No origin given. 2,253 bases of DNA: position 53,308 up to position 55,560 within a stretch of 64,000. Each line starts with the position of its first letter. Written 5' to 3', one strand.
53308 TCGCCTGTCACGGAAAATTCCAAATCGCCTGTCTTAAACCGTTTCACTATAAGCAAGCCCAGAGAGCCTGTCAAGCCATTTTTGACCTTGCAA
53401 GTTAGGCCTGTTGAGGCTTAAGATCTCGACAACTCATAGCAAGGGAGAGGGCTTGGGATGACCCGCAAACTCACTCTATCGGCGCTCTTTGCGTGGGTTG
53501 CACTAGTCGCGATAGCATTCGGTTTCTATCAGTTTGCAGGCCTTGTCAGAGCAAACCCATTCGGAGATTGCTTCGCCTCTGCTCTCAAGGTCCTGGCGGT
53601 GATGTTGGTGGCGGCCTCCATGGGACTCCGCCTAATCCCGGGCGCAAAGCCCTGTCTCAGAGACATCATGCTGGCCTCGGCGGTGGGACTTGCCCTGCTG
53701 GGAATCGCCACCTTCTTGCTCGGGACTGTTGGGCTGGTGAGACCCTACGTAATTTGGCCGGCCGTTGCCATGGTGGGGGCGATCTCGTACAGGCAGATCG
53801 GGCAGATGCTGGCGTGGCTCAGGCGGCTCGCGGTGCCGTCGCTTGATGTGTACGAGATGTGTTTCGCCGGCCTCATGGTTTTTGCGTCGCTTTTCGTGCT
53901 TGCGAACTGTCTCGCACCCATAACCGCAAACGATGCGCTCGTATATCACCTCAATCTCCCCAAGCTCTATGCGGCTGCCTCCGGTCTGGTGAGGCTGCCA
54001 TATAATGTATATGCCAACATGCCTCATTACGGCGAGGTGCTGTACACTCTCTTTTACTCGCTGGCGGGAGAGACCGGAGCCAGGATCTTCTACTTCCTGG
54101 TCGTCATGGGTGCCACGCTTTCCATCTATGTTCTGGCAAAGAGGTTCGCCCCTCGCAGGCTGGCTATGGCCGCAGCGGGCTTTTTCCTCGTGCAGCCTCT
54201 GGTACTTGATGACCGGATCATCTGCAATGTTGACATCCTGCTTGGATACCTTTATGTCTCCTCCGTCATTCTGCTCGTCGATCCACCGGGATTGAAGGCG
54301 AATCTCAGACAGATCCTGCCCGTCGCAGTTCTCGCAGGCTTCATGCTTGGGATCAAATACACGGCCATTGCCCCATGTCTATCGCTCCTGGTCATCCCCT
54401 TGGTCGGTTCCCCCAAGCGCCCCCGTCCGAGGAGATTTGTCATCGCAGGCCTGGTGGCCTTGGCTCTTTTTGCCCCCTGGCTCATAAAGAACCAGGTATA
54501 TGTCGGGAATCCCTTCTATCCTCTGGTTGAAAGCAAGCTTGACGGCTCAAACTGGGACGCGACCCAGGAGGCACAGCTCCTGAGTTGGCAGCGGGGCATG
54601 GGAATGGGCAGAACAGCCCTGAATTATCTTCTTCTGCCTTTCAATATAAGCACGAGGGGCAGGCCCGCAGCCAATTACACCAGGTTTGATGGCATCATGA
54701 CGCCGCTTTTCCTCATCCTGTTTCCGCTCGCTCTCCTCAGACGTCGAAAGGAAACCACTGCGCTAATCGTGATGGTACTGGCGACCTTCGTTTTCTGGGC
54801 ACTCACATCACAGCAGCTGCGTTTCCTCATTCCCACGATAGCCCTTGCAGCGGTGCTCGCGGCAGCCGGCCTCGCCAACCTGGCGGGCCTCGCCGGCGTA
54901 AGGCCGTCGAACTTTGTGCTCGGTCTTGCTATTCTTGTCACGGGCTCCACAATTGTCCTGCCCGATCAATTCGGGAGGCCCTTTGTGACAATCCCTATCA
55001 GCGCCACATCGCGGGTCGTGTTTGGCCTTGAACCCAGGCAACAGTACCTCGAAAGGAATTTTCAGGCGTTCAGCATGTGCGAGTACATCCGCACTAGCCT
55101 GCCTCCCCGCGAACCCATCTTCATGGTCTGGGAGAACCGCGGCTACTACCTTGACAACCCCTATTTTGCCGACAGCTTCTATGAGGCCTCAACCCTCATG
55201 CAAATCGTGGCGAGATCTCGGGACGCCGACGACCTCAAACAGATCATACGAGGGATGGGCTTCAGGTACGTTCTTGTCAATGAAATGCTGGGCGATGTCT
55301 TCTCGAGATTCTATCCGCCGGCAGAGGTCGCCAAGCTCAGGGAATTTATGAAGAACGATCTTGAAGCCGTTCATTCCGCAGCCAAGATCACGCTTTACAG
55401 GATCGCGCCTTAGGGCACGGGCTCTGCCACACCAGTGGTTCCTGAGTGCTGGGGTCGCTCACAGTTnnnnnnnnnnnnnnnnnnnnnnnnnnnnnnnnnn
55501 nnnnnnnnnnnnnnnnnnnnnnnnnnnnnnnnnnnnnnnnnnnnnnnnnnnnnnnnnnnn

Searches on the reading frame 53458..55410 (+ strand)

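Call 8: search_protein_families(library=pfam, proteins=[window:53458-55410:+], max_evalue=0.01)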
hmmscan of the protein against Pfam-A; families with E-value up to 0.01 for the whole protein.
window:53458-55410:+ (651 aa): 1 family
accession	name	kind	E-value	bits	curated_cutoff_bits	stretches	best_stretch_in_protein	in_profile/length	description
PF13231.12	PMT_2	-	1.6e-09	38.6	26.1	1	196-343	10-159/160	Dolichyl-phosphate-mannose-protein mannosyltransferase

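Call 9: search_protein_families(library=ncbifam, proteins=[window:53458-55410:+], max_evalue=0.01)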
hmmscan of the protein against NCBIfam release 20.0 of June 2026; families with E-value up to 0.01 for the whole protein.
window:53458-55410:+ (651 aa): 1 family
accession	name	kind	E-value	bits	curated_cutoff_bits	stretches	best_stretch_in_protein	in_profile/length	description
NF047510.1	LIC_10190_fam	subfamily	3.2e-16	59.1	100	1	49-458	11-423/424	LIC_10190 family membrane protein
